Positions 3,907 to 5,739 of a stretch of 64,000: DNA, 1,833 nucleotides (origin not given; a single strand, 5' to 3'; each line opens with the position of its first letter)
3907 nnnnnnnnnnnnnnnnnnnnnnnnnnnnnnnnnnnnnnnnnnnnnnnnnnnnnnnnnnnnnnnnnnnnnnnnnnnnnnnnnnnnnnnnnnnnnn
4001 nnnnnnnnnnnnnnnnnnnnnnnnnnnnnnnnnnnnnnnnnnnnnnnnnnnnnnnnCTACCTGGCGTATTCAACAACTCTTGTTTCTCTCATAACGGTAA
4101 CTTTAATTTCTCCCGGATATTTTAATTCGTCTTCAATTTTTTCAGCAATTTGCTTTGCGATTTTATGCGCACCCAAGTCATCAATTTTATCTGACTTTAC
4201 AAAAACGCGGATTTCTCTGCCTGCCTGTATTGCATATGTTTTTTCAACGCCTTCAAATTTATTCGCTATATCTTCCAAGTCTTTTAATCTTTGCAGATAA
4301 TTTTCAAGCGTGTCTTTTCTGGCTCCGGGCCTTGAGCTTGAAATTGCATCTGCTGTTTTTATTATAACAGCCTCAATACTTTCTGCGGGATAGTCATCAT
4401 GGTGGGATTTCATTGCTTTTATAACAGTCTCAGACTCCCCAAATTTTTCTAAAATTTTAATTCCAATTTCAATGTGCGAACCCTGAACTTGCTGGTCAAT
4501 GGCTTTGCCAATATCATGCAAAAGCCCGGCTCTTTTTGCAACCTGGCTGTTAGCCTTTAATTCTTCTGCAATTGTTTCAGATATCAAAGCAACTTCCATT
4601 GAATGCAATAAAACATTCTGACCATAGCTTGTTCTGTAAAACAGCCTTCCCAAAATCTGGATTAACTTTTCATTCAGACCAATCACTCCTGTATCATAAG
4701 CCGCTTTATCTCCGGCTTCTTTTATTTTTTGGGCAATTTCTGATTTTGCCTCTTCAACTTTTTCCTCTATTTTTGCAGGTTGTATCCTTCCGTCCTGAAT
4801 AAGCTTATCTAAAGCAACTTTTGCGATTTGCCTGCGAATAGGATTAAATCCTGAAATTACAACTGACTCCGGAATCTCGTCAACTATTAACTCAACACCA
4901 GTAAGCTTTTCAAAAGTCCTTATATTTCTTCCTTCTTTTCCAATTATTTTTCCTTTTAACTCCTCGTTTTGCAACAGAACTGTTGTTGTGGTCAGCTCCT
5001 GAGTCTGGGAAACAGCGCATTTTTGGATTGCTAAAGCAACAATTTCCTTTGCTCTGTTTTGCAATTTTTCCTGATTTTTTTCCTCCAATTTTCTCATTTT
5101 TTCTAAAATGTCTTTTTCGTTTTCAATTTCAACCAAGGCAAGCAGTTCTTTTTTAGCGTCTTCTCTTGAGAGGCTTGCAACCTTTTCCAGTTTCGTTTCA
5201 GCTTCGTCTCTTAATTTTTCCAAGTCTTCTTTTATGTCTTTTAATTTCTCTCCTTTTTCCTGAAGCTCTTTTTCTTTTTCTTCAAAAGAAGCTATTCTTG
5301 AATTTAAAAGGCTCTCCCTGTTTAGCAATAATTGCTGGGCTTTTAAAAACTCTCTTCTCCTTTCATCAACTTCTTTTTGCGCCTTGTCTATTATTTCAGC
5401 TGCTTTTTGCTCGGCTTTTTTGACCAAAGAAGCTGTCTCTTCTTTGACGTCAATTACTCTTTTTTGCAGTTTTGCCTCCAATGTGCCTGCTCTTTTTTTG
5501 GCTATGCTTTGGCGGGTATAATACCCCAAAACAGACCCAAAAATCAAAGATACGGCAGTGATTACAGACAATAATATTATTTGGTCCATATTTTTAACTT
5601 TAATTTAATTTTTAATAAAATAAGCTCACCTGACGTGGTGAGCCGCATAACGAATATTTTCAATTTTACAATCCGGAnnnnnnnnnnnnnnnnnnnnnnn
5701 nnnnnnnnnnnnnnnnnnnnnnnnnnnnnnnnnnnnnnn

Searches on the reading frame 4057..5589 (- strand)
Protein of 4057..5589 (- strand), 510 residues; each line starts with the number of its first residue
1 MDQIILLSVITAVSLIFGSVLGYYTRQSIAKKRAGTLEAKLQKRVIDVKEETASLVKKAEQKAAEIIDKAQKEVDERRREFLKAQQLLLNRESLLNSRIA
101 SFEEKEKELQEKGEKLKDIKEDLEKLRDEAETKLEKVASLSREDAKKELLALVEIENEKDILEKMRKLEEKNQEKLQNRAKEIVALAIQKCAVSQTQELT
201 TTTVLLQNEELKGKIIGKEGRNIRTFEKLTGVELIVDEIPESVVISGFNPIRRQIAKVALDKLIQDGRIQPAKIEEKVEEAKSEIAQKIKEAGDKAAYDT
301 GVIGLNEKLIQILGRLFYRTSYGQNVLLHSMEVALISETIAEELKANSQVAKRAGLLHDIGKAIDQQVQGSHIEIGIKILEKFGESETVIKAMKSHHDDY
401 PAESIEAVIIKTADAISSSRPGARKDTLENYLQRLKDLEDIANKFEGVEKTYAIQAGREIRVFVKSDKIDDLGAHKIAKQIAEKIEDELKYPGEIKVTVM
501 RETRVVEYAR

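Call 6: search_protein_families(library=pfam, proteins=[window:4057-5589:-], max_evalue=0.01)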
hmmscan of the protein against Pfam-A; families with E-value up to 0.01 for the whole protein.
window:4057-5589:- (510 aa): 5 families
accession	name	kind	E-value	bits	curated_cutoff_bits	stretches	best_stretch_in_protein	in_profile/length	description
PF12072.13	RNase_Y_N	-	1.4e-22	80.6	32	1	9-193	4-199/201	RNase Y N-terminal region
PF01966.28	HD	-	5e-20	72.4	22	1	328-417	3-114/116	HD domain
PF00013.35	KH_1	-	4.3e-07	30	21.5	1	204-260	4-64/66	KH domain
PF08668.18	HDOD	-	8e-07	29.2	22.9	1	326-376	95-146/196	HDOD domain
PF23095.1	KH_NusA_C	-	0.0041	17.6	34.2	0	208-242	6-40/59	Transcription termination/antitermination protein NusA, KH domain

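Call 81: find_homologous_proteins(query=window:4057-5589:-, max_evalue=1e-50)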
Query window:4057-5589:- (510 aa): 8000 proteins with E <= 1e-50 among 8000 candidates; the best 120 are listed.
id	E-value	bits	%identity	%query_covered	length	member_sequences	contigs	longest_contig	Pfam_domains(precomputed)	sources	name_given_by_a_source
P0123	0.0e+0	1030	100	100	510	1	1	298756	PF26594.2,PF08668.19,PF00013.36,PF12072.14,PF01966.29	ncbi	-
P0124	0.0e+0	1018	100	99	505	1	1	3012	PF26594.2,PF08668.19,PF00013.36,PF12072.14,PF01966.29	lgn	-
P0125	0.0e+0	1012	98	100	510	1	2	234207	PF26594.2,PF08668.19,PF00013.36,PF12072.14,PF01966.29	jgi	jgi:ribonuclease Y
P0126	1.5e-295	998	96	100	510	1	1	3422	PF26594.2,PF08668.19,PF00013.36,PF12072.14,PF01966.29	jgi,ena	-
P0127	3.0e-276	934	89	100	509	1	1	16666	PF26594.2,PF08668.19,PF00013.36,PF12072.14,PF01966.29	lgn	-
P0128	1.3e-275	932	89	100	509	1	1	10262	PF26594.2,PF08668.19,PF00013.36,PF12072.14,PF01966.29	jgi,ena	-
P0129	3.5e-273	924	88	100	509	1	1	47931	PF26594.2,PF08668.19,PF00013.36,PF12072.14,PF01966.29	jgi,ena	-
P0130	1.6e-272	922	89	100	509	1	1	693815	PF26594.2,PF08668.19,PF00013.36,PF12072.14,PF01966.29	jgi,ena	-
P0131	2.0e-272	922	88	100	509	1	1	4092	PF26594.2,PF08668.19,PF00013.36,PF12072.14,PF01966.29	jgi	-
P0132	5.6e-272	920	86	100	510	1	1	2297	PF08668.19,PF00013.36,PF12072.14,PF01966.29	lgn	-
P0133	1.9e-271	919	87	100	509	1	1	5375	PF26594.2,PF08668.19,PF00013.36,PF12072.14,PF01966.29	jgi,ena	-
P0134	1.5e-270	916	87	100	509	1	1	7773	PF26594.2,PF08668.19,PF00013.36,PF12072.14,PF01966.29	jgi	jgi:ribonuclease Y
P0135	2.3e-270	915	86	100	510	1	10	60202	PF26594.2,PF08668.19,PF00013.36,PF12072.14,PF01966.29,PF22891.3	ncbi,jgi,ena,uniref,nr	ncbi:MAG: ribonuclease Y [Candidatus Staskawiczbacteria bacterium RIFCSPLOWO2_01_FULL_37_25b]|uniref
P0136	4.3e-270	914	86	100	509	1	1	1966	PF26594.2,PF08668.19,PF00013.36,PF12072.14,PF01966.29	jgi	-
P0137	4.4e-270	914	87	100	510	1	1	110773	PF08668.19,PF00013.36,PF12072.14,PF01966.29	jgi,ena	jgi:ribonuclease Y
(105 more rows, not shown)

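Call 82: find_encoding_contigs(protein=P0125, flank=8000, max_places=3)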
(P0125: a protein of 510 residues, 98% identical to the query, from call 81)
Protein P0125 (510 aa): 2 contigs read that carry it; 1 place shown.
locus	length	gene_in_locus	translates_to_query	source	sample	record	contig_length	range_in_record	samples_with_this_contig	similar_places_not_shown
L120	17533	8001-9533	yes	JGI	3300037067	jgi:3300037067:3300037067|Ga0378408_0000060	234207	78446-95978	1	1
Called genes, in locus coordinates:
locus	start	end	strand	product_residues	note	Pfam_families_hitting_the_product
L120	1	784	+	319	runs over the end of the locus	PF18920:DUF5671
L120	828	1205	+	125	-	PF02021:UPF0102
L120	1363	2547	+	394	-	PF08529:NusA_N, PF00575:S1, PF13184:KH_NusA_1st, PF26594:KH_NusA_2nd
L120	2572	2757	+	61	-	-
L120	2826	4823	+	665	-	PF03030:H_PPase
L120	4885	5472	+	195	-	PF01936:NYN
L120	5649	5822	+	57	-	-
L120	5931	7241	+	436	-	PF05697:Trigger_N, PF00254:FKBP_C, PF05698:Trigger_C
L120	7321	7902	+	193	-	PF00574:CLP_protease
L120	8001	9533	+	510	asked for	PF12072:RNase_Y_N, PF26594:KH_NusA_2nd (faint), PF00013:KH_1 (weak), PF08668:HDOD (faint), PF01966:HD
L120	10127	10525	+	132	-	PF07883:Cupin_2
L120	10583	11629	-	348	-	PF00089:Trypsin, PF13365:Trypsin_2, PF13180:PDZ_2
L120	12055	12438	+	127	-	-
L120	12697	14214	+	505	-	PF00009:GTP_EFTU, PF00071:Ras, PF01926:MMR_HSR1, PF02421:FeoB_N (weak), PF08477:Roc (weak), PF22042:EF-G_D2, PF11987:IF-2, PF03144:GTP_EFTU_D2 (weak), +3 more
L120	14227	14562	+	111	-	PF02033:RBFA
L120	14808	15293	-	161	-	-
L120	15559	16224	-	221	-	-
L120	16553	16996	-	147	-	PF01245:Ribosomal_L19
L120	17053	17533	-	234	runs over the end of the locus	PF00849:PseudoU_synth_2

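Call 83: find_encoding_contigs(protein=P0130, flank=8000, max_places=2)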
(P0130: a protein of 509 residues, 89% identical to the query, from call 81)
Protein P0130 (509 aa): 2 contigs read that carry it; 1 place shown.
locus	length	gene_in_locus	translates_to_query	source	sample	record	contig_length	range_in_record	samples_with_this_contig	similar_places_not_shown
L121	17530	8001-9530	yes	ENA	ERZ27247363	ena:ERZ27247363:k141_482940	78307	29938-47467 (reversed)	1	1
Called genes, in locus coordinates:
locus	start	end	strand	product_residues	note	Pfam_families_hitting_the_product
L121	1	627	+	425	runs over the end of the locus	PF08529:NusA_N, PF00575:S1 (weak), PF13184:KH_NusA_1st, PF26594:KH_NusA_2nd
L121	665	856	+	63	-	-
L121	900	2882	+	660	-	PF03030:H_PPase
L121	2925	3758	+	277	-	-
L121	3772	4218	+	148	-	PF22327:Nudt16-like (weak), PF00293:NUDIX, PF14815:NUDIX_4 (weak)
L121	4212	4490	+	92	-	PF14242:DUF4342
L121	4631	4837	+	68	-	-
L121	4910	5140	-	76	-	PF07927:HicA_toxin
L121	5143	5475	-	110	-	-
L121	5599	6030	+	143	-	PF01814:Hemerythrin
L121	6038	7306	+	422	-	PF05697:Trigger_N, PF00254:FKBP_C, PF05698:Trigger_C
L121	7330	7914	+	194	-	PF00574:CLP_protease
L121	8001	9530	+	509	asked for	PF12072:RNase_Y_N, PF26594:KH_NusA_2nd (faint), PF00013:KH_1 (weak), PF08668:HDOD (weak), PF01966:HD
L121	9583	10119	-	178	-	-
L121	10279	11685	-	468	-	PF00224:PK, PF02887:PK_C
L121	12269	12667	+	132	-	PF07883:Cupin_2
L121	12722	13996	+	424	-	PF13200:DUF4015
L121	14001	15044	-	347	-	PF00089:Trypsin, PF13365:Trypsin_2, PF13180:PDZ_2, PF17820:PDZ_6 (weak)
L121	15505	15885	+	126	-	-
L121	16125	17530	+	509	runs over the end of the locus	PF03193:RsgA_GTPase (faint), PF00009:GTP_EFTU, PF00071:Ras, PF01926:MMR_HSR1, PF02421:FeoB_N (weak), PF08477:Roc (weak), PF22042:EF-G_D2, PF11987:IF-2, +1 more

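Call 88: find_encoding_contigs(protein=P0124, flank=3000, max_places=3)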
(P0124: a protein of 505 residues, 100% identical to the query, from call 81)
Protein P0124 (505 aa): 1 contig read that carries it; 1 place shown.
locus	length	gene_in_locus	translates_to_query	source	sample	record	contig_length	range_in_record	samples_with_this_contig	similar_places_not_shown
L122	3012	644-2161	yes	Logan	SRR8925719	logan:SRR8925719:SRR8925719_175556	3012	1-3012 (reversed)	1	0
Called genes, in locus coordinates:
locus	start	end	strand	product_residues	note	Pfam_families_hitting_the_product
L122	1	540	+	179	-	?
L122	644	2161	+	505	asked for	PF12072:RNase_Y_N, PF26594:KH_NusA_2nd (faint), PF00013:KH_1 (weak), PF08668:HDOD (faint), PF01966:HD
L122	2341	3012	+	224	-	?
